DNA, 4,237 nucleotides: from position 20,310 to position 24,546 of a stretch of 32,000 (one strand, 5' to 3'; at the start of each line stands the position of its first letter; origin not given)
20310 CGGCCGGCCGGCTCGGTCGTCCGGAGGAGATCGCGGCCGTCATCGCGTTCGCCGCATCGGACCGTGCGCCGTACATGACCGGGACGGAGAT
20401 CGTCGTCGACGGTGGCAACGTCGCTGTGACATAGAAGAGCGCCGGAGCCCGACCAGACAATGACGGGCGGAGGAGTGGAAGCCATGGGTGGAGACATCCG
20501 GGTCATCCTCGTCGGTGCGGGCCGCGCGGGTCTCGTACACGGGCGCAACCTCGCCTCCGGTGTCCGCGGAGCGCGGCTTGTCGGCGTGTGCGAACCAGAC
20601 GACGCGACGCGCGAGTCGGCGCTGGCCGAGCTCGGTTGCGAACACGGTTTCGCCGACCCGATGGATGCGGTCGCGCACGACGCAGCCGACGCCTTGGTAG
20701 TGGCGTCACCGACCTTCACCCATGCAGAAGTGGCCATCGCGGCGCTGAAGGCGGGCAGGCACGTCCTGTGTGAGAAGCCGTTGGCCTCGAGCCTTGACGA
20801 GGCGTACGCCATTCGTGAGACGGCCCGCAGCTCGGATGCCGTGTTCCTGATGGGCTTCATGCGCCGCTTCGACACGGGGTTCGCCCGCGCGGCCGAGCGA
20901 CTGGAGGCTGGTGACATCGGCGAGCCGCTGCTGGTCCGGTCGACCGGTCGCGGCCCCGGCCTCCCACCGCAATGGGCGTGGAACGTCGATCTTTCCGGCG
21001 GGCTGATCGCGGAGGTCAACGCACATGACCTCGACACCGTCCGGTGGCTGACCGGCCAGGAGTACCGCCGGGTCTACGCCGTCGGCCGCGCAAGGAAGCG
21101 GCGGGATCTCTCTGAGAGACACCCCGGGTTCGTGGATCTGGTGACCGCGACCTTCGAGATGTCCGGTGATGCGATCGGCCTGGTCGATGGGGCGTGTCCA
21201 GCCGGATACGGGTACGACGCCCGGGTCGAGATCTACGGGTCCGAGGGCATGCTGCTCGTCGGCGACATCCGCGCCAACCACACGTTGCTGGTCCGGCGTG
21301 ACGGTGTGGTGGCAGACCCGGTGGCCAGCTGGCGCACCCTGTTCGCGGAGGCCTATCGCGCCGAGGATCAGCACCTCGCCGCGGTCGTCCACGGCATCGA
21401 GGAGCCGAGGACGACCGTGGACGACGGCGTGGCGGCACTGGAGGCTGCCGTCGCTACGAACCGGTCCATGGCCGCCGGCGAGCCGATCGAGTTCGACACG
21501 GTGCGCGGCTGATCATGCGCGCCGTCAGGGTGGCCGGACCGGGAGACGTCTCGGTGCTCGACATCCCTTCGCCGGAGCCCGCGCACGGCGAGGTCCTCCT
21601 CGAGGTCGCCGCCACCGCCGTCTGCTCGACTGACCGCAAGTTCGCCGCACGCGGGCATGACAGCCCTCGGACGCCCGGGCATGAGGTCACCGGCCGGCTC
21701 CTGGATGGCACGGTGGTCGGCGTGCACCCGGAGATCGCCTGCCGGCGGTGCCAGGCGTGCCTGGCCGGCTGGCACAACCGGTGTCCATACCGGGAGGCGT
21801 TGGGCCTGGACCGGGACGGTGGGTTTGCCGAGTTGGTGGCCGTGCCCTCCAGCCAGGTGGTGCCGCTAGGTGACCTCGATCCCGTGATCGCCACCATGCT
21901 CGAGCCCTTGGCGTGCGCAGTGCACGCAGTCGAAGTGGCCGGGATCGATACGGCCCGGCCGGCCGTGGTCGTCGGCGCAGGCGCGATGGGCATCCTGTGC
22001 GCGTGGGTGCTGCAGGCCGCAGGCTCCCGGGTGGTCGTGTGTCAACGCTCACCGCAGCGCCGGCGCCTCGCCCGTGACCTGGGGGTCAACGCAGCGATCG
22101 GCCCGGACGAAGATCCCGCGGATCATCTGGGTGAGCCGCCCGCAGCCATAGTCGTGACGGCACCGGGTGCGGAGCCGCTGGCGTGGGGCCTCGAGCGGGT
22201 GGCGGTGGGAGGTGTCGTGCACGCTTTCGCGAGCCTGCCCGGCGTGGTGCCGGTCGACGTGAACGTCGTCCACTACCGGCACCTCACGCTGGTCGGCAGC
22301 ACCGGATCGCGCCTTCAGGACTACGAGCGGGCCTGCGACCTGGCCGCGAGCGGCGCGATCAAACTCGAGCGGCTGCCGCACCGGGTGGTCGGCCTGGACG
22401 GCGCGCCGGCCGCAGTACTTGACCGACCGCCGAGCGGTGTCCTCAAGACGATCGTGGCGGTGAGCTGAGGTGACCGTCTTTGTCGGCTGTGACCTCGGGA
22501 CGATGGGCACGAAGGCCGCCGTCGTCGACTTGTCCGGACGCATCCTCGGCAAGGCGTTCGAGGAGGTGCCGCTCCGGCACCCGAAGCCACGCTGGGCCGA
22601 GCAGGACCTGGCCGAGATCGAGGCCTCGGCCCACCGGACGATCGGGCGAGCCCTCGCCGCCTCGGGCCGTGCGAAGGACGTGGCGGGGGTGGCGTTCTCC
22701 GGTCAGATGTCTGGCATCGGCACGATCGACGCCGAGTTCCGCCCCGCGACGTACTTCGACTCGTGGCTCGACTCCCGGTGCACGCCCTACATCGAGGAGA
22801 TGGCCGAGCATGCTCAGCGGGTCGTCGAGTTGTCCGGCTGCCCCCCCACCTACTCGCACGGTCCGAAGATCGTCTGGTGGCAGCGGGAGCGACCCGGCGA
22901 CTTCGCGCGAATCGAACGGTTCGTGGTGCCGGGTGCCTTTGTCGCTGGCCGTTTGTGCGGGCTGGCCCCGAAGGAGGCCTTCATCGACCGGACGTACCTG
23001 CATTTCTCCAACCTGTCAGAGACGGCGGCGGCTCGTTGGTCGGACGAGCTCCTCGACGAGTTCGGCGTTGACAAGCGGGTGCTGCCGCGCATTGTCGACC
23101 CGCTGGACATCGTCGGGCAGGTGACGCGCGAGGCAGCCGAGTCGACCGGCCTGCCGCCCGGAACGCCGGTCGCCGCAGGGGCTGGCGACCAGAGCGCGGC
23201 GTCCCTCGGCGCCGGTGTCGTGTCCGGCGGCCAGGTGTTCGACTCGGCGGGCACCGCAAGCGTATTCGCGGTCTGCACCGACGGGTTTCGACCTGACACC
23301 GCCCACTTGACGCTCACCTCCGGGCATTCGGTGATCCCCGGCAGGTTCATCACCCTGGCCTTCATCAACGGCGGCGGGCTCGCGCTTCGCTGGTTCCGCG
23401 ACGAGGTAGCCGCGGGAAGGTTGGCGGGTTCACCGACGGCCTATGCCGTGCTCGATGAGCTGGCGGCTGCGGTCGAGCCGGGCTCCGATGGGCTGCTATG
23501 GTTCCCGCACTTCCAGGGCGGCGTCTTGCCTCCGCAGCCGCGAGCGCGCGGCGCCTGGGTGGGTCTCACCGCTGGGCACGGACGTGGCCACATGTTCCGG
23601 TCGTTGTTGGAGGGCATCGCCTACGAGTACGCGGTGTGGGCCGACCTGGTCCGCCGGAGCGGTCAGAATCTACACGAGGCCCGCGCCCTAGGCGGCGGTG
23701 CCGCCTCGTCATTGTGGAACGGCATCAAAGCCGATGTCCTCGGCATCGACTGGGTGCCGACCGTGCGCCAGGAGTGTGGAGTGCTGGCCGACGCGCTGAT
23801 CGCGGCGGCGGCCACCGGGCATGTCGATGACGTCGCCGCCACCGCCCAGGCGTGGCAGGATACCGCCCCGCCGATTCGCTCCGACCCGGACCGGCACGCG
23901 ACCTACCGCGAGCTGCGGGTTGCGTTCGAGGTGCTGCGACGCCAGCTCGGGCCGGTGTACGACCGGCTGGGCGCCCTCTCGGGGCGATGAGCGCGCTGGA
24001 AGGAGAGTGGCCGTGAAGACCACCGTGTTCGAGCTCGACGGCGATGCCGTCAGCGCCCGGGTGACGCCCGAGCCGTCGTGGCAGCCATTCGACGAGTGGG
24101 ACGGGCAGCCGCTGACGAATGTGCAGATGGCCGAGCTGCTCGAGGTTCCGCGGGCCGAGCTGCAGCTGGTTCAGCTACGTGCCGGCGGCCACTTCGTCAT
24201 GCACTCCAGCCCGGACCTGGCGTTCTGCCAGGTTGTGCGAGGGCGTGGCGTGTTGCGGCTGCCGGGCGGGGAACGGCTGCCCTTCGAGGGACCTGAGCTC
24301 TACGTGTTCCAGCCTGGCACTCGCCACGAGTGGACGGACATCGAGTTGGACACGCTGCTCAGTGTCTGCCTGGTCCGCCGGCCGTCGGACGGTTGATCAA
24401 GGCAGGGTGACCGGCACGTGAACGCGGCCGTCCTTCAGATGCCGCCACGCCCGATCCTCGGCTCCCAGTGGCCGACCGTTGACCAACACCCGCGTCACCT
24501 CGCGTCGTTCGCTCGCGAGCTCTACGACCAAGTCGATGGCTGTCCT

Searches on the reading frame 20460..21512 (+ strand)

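Call 11: search_protein_families(library=pfam, proteins=[window:20460-21512:+], max_evalue=0.01)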
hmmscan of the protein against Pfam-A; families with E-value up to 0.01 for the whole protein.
window:20460-21512:+ (350 aa): 3 families
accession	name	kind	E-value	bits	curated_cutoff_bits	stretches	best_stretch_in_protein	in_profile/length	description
PF01408.29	GFO_IDH_MocA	-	1.3e-25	90.8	24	1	13-133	1-120/120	Oxidoreductase family, NAD-binding Rossmann fold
PF22725.1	GFO_IDH_MocA_C3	-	2.3e-23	83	27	1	141-265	1-123/124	GFO/IDH/MocA C-terminal domain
PF02894.22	GFO_IDH_MocA_C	-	5.8e-18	65.9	22.9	1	146-344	2-217/218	Oxidoreductase family, C-terminal alpha/beta domain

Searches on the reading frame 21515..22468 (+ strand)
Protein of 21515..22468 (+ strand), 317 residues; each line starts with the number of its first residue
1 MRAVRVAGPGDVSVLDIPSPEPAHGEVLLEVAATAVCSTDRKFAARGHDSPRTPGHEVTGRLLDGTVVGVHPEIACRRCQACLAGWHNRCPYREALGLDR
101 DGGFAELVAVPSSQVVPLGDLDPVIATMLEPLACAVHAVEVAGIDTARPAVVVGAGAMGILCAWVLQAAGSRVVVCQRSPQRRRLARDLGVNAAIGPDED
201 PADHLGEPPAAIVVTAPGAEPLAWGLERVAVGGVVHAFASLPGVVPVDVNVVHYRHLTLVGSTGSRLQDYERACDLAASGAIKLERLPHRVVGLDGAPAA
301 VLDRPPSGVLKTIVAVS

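Call 12: search_protein_families(library=pfam, proteins=[window:21515-22468:+], max_evalue=0.01)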
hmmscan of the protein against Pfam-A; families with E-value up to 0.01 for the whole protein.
window:21515-22468:+ (317 aa): 11 families
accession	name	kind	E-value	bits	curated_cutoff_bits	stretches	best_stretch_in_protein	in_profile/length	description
PF08240.17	ADH_N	-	3.3e-14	53.4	23.5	1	24-119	2-103/104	Alcohol dehydrogenase GroES-like domain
PF00107.32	ADH_zinc_N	-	1.2e-10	41.9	31.8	1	158-278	2-128/129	Zinc-binding dehydrogenase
PF16912.11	Glu_dehyd_C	-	5.7e-06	26.4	34.9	1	126-300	4-197/211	Glucose dehydrogenase C-terminus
PF02558.23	ApbA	-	5.6e-05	23.2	22.2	1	151-184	2-35/150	Ketopantoate reductase PanE/ApbA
PF01266.30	DAO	-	0.00028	21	27.9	1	151-179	3-31/353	FAD dependent oxidoreductase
PF00070.33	Pyr_redox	-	0.00078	20.3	22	1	150-183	2-35/82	Pyridine nucleotide-disulphide oxidoreductase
PF13450.12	NAD_binding_8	-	0.0021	18.8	21.9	1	152-178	1-27/68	NAD(P)-binding Rossmann-like domain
PF01488.26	Shikimate_DH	-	0.004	17.7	24.3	1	149-205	14-73/138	Shikimate / quinate 5-dehydrogenase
PF03486.20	HI0933_like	-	0.0067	16.3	50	1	150-180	3-33/244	HI0933-like protein Rossmann domain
PF03807.23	F420_oxidored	-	0.0073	17.3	21.6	0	152-202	4-57/94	NADP oxidoreductase coenzyme F420-dependent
PF02254.24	TrkA_N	-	0.0092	16.7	23.8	0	151-196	2-47/116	TrkA-N domain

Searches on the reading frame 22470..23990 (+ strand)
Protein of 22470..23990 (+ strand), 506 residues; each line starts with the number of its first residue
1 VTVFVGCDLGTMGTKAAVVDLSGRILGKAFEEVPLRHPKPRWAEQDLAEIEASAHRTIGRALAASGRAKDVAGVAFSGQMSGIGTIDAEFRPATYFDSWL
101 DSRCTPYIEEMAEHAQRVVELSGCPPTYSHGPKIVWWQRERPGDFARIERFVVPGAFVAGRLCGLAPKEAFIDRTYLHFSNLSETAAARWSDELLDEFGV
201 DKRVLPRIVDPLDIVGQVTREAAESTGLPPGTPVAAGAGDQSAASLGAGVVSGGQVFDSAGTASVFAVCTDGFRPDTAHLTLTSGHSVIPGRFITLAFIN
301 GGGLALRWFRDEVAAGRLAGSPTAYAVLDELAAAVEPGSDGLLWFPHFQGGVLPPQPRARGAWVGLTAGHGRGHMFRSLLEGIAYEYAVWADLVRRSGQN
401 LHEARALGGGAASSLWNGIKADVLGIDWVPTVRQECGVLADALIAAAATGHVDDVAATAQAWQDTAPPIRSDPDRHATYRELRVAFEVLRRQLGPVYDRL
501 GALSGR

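Call 12: search_protein_families(library=pfam, proteins=[window:22470-23990:+], max_evalue=0.01)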
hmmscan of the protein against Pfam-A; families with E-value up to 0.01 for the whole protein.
window:22470-23990:+ (506 aa): 2 families
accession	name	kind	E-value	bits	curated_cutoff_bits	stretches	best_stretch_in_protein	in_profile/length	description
PF00370.27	FGGY_N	-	5.1e-39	134.8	28.8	1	4-247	2-245/245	FGGY family of carbohydrate kinases, N-terminal domain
PF02782.22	FGGY_C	-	1.6e-16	61.1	27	1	259-448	4-197/198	FGGY family of carbohydrate kinases, C-terminal domain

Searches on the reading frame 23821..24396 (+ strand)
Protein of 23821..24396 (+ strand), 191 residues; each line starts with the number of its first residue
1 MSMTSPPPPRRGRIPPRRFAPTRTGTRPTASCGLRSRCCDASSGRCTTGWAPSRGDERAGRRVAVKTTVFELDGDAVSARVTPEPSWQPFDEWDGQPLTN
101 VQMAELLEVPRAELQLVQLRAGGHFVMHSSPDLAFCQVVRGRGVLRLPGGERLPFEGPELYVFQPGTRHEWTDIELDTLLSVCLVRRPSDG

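Call 12: search_protein_families(library=pfam, proteins=[window:23821-24396:+], max_evalue=0.01)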
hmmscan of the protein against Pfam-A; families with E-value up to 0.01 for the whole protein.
window:23821-24396:+ (191 aa): 1 family
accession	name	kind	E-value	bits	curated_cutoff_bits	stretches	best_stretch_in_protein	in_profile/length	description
PF07883.17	Cupin_2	-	0.00076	19.6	27.2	1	116-171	2-56/70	Cupin domain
